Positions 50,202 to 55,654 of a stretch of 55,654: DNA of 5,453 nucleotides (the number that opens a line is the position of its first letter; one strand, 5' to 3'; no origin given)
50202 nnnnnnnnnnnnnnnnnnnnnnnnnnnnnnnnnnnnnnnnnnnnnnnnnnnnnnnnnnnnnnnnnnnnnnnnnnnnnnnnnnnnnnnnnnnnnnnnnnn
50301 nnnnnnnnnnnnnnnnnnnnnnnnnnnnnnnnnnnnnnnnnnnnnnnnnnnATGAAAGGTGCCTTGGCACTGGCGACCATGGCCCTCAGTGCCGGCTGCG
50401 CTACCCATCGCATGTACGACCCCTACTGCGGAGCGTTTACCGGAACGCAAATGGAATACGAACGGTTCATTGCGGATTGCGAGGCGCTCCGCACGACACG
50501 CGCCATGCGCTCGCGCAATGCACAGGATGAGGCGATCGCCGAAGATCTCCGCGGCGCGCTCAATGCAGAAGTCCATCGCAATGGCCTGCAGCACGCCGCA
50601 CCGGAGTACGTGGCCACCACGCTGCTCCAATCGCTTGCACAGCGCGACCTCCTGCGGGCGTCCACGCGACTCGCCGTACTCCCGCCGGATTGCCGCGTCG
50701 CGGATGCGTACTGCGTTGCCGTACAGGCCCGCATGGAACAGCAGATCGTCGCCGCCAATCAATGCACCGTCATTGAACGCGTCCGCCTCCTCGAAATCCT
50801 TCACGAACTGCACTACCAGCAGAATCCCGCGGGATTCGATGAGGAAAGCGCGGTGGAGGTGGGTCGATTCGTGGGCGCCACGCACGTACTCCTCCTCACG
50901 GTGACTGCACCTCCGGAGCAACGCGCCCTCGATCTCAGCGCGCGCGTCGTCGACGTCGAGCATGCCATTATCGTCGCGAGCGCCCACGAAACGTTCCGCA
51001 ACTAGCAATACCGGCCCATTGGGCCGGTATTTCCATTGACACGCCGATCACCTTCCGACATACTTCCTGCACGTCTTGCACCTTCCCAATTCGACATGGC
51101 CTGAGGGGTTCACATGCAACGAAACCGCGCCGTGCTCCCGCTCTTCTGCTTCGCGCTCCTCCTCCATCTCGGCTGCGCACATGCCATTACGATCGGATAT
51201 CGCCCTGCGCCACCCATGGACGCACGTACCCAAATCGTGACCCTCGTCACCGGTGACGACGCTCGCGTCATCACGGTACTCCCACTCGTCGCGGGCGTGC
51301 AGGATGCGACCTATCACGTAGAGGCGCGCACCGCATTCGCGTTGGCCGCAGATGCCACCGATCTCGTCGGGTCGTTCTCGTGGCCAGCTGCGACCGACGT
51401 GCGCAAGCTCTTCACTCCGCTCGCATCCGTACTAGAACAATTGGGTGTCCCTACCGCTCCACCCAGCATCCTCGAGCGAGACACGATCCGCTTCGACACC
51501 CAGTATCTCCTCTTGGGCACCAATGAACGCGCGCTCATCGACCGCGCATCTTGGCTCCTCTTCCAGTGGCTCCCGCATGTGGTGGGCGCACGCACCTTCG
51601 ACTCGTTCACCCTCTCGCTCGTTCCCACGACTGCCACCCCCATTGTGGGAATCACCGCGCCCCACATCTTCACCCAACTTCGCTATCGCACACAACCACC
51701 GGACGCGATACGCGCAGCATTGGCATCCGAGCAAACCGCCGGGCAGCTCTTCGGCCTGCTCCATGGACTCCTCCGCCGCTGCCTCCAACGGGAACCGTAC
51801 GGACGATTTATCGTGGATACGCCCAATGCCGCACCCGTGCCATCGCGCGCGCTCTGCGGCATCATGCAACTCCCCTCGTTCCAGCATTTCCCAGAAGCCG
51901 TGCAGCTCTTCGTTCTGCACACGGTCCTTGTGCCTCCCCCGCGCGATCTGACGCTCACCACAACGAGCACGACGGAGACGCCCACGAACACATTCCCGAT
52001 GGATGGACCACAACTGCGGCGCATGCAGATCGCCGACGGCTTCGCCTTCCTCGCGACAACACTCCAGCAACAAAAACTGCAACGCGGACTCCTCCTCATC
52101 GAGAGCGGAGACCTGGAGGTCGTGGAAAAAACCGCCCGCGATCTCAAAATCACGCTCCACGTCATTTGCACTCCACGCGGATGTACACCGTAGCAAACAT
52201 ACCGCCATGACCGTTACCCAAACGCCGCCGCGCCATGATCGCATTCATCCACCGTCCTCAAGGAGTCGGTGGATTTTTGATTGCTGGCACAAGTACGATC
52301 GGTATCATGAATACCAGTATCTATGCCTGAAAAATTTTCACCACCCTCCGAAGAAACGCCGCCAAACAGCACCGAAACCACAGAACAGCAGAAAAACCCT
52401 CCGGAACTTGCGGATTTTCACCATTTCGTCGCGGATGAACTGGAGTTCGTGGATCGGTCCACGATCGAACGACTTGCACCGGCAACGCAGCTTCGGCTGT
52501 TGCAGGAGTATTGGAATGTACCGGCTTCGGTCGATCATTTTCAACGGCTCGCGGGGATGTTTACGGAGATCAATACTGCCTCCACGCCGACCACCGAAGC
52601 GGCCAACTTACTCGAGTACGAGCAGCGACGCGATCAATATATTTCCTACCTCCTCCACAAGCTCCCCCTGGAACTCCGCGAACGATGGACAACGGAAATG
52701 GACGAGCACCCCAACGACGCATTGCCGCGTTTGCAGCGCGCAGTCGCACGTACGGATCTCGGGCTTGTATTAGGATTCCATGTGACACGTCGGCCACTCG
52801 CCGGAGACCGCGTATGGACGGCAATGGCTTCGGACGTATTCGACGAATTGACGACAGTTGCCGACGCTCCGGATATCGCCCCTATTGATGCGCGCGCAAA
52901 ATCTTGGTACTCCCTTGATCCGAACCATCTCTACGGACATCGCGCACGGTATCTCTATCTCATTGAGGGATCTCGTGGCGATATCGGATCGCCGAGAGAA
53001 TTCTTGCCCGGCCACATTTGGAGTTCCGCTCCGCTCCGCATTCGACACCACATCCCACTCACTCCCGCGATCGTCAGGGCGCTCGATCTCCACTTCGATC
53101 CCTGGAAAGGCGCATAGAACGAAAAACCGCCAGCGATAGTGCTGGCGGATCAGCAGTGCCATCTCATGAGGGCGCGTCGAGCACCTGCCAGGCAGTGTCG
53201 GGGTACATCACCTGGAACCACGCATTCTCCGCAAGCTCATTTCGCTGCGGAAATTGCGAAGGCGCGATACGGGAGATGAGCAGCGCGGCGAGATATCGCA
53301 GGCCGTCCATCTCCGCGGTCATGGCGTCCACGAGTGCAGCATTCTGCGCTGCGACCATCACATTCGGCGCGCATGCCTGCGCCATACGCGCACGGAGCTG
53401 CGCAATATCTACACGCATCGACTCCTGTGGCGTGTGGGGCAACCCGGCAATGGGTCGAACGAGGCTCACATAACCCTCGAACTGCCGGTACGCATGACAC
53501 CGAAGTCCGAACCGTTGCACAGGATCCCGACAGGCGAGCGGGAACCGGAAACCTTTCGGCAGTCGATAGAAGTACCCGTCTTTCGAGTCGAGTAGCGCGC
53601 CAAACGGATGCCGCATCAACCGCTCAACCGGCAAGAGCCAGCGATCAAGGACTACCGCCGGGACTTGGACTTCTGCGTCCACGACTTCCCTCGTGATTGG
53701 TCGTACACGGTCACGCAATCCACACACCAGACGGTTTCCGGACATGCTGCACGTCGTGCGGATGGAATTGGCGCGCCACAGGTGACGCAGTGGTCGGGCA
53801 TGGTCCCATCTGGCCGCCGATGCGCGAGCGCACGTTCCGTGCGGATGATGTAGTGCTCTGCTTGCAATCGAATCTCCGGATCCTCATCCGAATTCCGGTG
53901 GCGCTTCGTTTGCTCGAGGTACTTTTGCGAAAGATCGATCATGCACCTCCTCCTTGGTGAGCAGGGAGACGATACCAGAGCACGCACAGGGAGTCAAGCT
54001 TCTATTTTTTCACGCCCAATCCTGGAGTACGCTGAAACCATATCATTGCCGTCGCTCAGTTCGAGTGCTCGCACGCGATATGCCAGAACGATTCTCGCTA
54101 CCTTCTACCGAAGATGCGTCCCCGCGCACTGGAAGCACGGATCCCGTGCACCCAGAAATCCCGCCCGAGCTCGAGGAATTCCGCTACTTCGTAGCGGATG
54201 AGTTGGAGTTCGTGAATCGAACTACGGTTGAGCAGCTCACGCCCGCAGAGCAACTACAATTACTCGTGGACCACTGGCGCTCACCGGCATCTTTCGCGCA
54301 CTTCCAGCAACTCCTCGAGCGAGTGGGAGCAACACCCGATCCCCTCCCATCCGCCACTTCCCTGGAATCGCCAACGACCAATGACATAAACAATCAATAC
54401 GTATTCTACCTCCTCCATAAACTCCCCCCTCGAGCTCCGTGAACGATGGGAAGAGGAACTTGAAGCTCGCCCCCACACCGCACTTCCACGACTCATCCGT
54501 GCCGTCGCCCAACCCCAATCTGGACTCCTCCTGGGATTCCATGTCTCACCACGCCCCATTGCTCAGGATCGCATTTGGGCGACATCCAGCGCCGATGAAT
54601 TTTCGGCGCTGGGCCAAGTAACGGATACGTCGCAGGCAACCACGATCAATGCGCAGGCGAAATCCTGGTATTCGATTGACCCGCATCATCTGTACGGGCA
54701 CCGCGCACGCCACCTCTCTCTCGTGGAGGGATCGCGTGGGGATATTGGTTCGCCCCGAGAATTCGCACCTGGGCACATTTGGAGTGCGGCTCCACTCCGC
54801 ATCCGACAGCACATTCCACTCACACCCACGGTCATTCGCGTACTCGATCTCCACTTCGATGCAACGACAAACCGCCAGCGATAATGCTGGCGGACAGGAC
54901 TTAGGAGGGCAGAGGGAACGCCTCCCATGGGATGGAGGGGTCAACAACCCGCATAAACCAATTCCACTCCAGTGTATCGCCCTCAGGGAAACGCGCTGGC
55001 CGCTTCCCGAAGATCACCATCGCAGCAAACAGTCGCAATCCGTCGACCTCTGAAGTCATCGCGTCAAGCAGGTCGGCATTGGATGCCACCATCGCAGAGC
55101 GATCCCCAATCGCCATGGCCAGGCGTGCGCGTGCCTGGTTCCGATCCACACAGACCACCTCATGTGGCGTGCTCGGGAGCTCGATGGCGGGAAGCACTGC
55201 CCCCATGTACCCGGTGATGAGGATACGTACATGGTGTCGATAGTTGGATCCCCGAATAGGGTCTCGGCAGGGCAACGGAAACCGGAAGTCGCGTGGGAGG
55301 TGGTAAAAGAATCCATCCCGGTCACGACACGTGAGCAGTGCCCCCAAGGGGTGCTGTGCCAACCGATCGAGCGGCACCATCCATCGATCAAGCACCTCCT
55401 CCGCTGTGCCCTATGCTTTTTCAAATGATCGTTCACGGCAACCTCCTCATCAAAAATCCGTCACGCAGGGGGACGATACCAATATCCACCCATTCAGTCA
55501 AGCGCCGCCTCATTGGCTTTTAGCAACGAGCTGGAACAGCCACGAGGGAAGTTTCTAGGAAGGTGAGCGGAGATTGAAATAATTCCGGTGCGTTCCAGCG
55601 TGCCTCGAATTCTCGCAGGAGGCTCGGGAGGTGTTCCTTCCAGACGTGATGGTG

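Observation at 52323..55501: Two diverged tandem copies of a convergent two-gene cassette of unknown function, each behind the same promoter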

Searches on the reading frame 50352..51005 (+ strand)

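Call 23: search_protein_families(library=pfam, max_evalue=0.01, proteins=[window:50352-51005:+])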
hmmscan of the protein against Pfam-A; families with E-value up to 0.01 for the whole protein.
window:50352-51005:+ (217 aa): 2 families
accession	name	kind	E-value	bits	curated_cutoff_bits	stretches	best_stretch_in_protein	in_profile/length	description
PF13036.11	LpoB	-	0.0049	17.2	22.3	1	126-181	52-107/147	Peptidoglycan-synthase activator LpoB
PF24144.1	Phage_tudor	-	0.005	17.2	27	0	162-187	17-42/90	Phage tudor domain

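Call 31: search_protein_families(library=padloc, max_evalue=0.1, proteins=[window:50352-51002:+])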
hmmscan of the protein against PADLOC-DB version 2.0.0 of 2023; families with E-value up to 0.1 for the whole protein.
window:50352-51002:+ (217 aa): 0 families

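Call 66: search_protein_families(library=ncbifam, max_evalue=0.1, proteins=[window:50352-51002:+])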
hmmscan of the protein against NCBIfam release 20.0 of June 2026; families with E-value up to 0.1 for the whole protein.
window:50352-51002:+ (217 aa): 0 families

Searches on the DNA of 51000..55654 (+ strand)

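Call 8: search_dna_similar(query=window:51000-55654:+, collection=phages, mode=distant)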
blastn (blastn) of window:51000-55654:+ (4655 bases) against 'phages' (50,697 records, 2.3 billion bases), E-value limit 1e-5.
No match.
